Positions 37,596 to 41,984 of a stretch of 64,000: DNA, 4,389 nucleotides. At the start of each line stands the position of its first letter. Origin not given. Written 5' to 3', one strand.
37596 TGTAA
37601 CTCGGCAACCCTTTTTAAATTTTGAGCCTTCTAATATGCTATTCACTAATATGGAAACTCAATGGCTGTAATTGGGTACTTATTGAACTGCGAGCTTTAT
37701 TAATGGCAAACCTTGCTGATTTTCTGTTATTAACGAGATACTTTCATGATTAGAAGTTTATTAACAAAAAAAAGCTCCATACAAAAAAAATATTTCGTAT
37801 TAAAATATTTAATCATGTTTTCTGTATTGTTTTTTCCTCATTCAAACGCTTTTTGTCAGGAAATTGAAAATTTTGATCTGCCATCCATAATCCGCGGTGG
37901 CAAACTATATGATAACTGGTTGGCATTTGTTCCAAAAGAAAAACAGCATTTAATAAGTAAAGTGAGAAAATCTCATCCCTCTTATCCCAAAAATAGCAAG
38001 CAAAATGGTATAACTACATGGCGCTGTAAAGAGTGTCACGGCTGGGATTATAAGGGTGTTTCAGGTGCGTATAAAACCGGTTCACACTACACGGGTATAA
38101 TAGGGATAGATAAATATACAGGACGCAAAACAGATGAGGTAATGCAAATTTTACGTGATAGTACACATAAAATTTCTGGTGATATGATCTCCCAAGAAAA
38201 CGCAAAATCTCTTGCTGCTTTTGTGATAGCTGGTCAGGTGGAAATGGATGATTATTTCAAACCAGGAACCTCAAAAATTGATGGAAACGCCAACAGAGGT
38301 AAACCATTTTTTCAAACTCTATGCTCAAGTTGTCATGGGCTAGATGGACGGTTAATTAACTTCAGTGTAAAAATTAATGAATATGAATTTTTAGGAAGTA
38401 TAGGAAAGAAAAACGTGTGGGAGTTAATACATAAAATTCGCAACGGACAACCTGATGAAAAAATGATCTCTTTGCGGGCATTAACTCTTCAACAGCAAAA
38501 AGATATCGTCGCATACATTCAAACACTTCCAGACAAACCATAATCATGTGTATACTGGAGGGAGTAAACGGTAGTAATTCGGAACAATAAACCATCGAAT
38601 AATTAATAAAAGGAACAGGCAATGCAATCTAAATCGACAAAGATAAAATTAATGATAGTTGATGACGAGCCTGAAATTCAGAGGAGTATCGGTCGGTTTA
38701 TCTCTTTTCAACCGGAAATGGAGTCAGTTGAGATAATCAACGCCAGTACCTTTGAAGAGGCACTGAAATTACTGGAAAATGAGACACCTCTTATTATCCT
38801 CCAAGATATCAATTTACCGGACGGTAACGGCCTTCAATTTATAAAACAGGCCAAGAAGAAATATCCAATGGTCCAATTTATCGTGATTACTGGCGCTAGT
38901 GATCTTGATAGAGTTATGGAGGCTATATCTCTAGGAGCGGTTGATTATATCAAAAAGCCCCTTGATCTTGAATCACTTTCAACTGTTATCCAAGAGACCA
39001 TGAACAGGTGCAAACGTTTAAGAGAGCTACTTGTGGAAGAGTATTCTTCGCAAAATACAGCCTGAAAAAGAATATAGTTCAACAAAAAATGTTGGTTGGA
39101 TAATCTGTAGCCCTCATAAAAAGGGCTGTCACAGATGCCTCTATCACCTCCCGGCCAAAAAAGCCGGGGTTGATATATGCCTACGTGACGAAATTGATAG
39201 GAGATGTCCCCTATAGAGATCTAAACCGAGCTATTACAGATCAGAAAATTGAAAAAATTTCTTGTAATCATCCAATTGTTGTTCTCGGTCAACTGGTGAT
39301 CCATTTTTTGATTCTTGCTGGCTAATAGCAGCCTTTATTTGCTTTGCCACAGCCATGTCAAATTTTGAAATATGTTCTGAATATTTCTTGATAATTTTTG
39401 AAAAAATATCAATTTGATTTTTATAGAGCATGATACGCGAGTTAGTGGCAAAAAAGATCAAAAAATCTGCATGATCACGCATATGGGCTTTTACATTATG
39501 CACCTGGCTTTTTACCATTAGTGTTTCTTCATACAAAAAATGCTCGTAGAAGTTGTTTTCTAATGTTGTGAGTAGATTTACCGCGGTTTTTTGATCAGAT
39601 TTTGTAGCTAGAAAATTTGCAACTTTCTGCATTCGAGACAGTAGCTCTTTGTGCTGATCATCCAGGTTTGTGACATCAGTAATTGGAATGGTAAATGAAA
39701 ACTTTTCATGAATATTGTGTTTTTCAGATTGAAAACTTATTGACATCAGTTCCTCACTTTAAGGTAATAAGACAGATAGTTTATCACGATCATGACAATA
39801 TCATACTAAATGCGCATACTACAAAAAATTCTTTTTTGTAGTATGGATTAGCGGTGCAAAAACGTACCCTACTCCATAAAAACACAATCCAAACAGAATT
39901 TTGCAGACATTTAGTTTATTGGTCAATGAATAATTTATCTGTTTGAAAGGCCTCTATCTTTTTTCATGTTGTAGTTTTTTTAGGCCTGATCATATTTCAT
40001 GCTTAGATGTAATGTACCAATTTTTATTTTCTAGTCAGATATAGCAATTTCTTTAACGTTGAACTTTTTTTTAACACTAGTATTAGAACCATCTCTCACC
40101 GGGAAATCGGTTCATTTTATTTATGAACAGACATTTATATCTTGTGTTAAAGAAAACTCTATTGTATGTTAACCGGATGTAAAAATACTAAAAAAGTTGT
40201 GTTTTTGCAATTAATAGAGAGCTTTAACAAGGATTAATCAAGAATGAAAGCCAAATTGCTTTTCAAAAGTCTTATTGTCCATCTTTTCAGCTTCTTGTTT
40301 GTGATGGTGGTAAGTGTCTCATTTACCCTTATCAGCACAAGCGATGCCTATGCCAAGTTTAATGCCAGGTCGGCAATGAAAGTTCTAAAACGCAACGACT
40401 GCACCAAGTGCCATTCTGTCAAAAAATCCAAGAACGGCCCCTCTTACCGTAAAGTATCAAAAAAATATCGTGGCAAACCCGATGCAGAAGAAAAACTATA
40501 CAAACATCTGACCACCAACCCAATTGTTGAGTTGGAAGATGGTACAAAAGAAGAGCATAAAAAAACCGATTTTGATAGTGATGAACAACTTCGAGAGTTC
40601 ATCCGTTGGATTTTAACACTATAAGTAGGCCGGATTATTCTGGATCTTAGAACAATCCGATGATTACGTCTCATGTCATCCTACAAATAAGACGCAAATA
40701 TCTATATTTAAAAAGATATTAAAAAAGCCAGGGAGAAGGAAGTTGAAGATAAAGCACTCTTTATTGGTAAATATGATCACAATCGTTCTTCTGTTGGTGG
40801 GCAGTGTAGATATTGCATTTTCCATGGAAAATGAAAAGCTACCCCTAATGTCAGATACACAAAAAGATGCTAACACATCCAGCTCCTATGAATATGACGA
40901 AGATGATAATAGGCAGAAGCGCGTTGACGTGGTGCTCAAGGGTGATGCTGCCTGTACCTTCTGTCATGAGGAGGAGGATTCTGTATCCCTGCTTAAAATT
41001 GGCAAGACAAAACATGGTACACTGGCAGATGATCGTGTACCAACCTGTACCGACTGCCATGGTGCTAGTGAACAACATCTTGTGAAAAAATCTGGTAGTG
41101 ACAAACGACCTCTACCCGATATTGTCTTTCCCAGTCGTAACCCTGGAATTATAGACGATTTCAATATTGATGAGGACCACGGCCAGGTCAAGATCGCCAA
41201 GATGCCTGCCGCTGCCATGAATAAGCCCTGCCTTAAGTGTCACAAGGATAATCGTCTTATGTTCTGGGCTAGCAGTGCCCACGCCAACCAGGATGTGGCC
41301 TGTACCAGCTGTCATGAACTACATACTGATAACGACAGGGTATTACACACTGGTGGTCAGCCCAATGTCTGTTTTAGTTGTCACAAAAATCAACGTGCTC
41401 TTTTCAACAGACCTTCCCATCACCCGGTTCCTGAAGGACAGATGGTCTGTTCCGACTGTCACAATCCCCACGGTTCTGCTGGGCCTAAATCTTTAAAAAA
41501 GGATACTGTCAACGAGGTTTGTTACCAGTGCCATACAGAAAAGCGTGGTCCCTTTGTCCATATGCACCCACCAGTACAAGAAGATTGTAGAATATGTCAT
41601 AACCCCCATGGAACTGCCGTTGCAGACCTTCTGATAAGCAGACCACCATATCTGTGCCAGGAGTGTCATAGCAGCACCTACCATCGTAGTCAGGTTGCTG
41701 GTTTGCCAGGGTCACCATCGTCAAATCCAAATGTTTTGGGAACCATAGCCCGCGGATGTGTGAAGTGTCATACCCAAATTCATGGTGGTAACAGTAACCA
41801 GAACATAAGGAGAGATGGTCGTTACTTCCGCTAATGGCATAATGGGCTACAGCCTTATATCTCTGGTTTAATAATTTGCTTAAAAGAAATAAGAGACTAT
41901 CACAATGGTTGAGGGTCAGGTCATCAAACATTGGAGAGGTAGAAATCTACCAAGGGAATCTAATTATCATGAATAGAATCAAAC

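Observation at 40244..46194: Complete four-gene extracellular electron transfer module: monoheme c, decaheme MtrA/MtoA-like, MtrB/MtoB-like barrel and a CbcL-like inner-membrane partner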

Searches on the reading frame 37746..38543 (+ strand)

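Call 4: search_protein_families(library=pfam, proteins=[window:37746-38543:+], max_evalue=0.01)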
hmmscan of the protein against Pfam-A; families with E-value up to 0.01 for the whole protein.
window:37746-38543:+ (265 aa): 2 families
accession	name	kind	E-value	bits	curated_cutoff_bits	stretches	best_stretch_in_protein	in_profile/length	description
PF00034.26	Cytochrom_C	-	1.4e-11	46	21.3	1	183-261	2-89/90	Cytochrome c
PF13442.11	Cytochrome_CBB3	-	1.9e-08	35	27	1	181-258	2-68/68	Cytochrome C oxidase, cbb3-type, subunit III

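Call 5: search_protein_families(library=ncbifam, proteins=[window:37746-38543:+], max_evalue=0.01)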
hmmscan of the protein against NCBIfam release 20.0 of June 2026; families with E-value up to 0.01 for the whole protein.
window:37746-38543:+ (265 aa): 6 families
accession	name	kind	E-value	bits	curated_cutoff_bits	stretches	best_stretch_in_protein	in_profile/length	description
NF050122.1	bc1_QcrC_actin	exception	1.1e-07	31.4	200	1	91-263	49-213/253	cytochrome bc1 complex diheme cytochrome c subunit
NF045773.1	cytochro_C550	exception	2.1e-06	27.6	125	1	82-161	48-117/118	cytochrome c550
NF045774.1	cytochro_C551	exception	7.8e-06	25.8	118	0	81-160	37-106/110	cytochrome c551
TIGR00782.1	ccoP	equivalog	1.6e-05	24.4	179.95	1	89-206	113-227/285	cytochrome-c oxidase, cbb3-type subunit III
NF045930.1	Cytc6PetJCyano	equivalog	0.0033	17.3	135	0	180-259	26-103/110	cytochrome c6 PetJ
NF048018.1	IS256_N_4Cys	domain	0.0096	16.5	27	1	81-98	11-28/31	transposase-like zinc-binding domain-containing protein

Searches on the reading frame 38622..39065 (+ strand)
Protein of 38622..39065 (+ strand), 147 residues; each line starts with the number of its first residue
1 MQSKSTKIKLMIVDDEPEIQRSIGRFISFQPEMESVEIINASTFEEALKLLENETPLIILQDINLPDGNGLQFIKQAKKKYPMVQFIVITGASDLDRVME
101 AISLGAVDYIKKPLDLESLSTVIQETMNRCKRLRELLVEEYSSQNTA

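Call 27: search_protein_families(library=pfam, proteins=[window:38622-39065:+], max_evalue=0.001)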
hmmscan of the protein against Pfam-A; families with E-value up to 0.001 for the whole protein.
window:38622-39065:+ (147 aa): 1 family
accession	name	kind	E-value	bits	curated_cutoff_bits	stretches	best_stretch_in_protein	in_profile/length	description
PF00072.30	Response_reg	-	5.1e-23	81.8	30.2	1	11-123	2-110/111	Response regulator receiver domain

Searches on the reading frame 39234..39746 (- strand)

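Call 27: search_protein_families(library=pfam, proteins=[window:39234-39746:-], max_evalue=0.001)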
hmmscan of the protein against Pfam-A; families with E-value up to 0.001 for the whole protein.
window:39234-39746:- (170 aa): 0 families

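Call 67: search_protein_families(library=pfam, proteins=[window:39234-39746:-], max_evalue=5)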
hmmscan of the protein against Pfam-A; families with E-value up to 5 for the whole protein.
window:39234-39746:- (170 aa): 4 families
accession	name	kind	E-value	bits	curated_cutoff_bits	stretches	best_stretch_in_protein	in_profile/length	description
PF01814.28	Hemerythrin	-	0.0012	19.8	25.3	1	24-96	2-82/127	Hemerythrin HHE cation binding domain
PF18915.5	DUF5667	-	0.044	14.6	27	1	105-156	46-93/99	Domain of unknown function (DUF5667)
PF08066.17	PMC2NT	-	0.1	13.6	23.3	0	109-163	12-66/91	PMC2NT (NUC016) domain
PF23271.1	HEAT_GCN1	-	0.14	12.4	27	1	80-125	84-130/190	Stalled ribosome sensor GCN1-like, HEAT repeats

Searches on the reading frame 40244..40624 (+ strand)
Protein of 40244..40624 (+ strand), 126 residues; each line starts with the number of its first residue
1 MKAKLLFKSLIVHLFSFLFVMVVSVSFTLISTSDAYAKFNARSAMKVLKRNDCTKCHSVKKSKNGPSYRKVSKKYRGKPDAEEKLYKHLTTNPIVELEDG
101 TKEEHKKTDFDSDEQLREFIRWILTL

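Call 4: search_protein_families(library=pfam, proteins=[window:40244-40624:+], max_evalue=0.01)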
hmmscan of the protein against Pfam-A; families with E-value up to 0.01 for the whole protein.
window:40244-40624:+ (126 aa): 1 family
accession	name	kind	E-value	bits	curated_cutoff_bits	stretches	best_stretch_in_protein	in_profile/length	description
PF00034.26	Cytochrom_C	-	4.3e-07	31.6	21.3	1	50-126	9-89/90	Cytochrome c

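Call 5: search_protein_families(library=ncbifam, proteins=[window:40244-40624:+], max_evalue=0.01)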
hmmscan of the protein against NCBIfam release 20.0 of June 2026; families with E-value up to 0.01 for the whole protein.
window:40244-40624:+ (126 aa): 2 families
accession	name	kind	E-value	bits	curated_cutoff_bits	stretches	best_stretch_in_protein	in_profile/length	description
NF046016.1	LMxysn_1693_fam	subfamily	0.0021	18.1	70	1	4-78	3-78/150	LMxysn_1693 family intestinal colonization protein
TIGR03806.1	chp_HNE_0200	subfamily_domain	0.008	15.4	313.3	1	44-118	134-211/314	SO2930 family diheme c-type cytochrome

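Call 18: search_solved_structures(query=window:40244-40624:+, max_evalue=0.01, show_alignments=1)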
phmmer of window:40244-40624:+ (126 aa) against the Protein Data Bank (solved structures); distinct sequences matched with E-value up to 0.01: 17.
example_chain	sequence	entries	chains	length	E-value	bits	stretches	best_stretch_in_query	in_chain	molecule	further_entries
4xxl_A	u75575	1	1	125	2.4e-22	82.7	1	22-126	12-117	Cytochrome c class I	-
9l08_A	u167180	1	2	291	5.8e-13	52.5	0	30-86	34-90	Covalently Connected Cytochrome c555 trimer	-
1ayg_A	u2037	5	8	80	8.6e-06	29.4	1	47-86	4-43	CYTOCHROME C-552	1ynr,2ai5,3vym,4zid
5xed_A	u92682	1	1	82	1.5e-05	28.6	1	48-86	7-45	Cytochrome c-551,Cytochrome c-552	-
5xec_A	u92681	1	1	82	1.5e-05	28.6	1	48-85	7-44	Cytochrome c-551,Cytochrome c-552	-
5xec_C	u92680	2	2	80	0.00035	24.2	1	47-90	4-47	Cytochrome c-552,Cytochrome c-551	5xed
1dvv_A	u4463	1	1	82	0.00051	23.6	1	48-89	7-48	CYTOCHROME C551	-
2exv_A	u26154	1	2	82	0.00068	23.2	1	48-90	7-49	Cytochrome c-551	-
2d0s_A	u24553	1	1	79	0.00069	23.2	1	48-84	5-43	cytochrome c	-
2pac_A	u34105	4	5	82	0.0007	23.2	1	48-90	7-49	CYTOCHROME C551 | Cytochrome c-551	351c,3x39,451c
1cor_A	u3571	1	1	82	0.0008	23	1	47-90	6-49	CYTOCHROME C551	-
5aur_A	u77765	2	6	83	0.0012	22.5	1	47-85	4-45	Cytochrome c-552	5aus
6kq1_A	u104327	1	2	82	0.0014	22.2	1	47-91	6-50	Cytochrome C biogenesis protein CcsA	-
3zox_A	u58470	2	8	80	0.0022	21.6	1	47-84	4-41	CYTOCHROME C-552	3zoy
1a56_A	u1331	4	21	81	0.0023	21.5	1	47-84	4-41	FERRICYTOCHROME C-552 | FERROCYTOCHROME C-552 | CYTOCHROME C-552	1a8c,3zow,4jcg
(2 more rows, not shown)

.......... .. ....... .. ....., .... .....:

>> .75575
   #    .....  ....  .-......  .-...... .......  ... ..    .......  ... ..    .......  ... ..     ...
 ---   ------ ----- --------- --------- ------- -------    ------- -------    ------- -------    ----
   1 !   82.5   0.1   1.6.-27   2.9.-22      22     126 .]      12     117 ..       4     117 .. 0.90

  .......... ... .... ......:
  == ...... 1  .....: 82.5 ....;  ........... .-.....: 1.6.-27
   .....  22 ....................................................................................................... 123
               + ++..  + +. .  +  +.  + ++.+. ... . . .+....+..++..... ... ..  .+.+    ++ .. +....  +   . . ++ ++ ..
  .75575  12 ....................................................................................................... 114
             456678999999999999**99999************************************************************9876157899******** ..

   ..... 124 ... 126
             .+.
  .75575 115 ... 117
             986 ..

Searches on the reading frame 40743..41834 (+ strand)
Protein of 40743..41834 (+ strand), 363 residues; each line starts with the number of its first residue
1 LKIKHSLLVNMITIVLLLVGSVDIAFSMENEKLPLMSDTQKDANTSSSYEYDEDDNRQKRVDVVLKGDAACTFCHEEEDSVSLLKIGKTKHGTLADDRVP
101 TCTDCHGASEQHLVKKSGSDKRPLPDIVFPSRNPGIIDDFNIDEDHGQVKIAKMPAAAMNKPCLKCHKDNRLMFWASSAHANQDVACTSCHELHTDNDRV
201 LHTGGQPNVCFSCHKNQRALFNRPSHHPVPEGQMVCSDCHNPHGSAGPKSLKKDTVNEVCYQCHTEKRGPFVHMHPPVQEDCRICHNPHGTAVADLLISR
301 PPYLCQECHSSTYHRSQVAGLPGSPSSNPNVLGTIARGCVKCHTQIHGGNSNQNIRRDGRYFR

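Call 4: search_protein_families(library=pfam, proteins=[window:40743-41834:+], max_evalue=0.01)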
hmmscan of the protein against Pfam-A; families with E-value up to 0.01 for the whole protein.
window:40743-41834:+ (363 aa): 4 families
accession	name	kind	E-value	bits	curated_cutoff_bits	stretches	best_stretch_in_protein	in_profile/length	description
PF09699.15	Paired_CXXCH_1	-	3.7e-34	116.6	20.6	3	226-268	1-40/41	Doubled CXXCH motif (Paired_CXXCH_1)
PF14522.11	Cytochrome_C7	-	4.9e-11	42.7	24.8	1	231-287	10-67/67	Cytochrome c7 and related cytochrome c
PF14537.11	Cytochrom_c3_2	-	8.1e-11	42.7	25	2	179-265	1-79/79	Cytochrome c3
PF22678.1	Cytochrom_c_NrfB-like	-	1.2e-10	42.2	27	1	152-201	25-75/89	Cytochrome c-type protein NrfB-like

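Call 5: search_protein_families(library=ncbifam, proteins=[window:40743-41834:+], max_evalue=0.01)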
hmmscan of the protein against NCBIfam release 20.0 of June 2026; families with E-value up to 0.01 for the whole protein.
window:40743-41834:+ (363 aa): 5 families
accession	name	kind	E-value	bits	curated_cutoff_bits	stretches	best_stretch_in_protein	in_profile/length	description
TIGR03508.1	decahem_SO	subfamily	5.6e-77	258.7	192.2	1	67-352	1-257/258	DmsE family decaheme c-type cytochrome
NF041028.1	decahem_GSU2203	exception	8e-62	209.3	325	1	149-351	90-303/317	GSU2203 family decaheme c-type cytochrome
TIGR01905.1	paired_CXXCH_1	subfamily_domain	4.8e-27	93.6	25.2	3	226-267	1-39/41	doubled CXXCH domain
TIGR03153.1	cytochr_NrfH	equivalog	1.8e-08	34.5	134.2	1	62-192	22-134/138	cytochrome c nitrite reductase small subunit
NF045722.1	c3_cytochr_TmcA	equivalog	0.00084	19.2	114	0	160-218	57-114/125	acidic tetraheme cytochrome c3 TmcA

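Call 19: search_solved_structures(query=window:40743-41834:+, max_evalue=0.001, show_alignments=1)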
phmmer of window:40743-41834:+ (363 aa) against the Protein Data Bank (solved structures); distinct sequences matched with E-value up to 0.001: 1.
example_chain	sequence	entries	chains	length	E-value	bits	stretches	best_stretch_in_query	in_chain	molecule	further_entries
6r2q_A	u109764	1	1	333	4e-55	190.7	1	153-351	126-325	Cystathionine beta-synthase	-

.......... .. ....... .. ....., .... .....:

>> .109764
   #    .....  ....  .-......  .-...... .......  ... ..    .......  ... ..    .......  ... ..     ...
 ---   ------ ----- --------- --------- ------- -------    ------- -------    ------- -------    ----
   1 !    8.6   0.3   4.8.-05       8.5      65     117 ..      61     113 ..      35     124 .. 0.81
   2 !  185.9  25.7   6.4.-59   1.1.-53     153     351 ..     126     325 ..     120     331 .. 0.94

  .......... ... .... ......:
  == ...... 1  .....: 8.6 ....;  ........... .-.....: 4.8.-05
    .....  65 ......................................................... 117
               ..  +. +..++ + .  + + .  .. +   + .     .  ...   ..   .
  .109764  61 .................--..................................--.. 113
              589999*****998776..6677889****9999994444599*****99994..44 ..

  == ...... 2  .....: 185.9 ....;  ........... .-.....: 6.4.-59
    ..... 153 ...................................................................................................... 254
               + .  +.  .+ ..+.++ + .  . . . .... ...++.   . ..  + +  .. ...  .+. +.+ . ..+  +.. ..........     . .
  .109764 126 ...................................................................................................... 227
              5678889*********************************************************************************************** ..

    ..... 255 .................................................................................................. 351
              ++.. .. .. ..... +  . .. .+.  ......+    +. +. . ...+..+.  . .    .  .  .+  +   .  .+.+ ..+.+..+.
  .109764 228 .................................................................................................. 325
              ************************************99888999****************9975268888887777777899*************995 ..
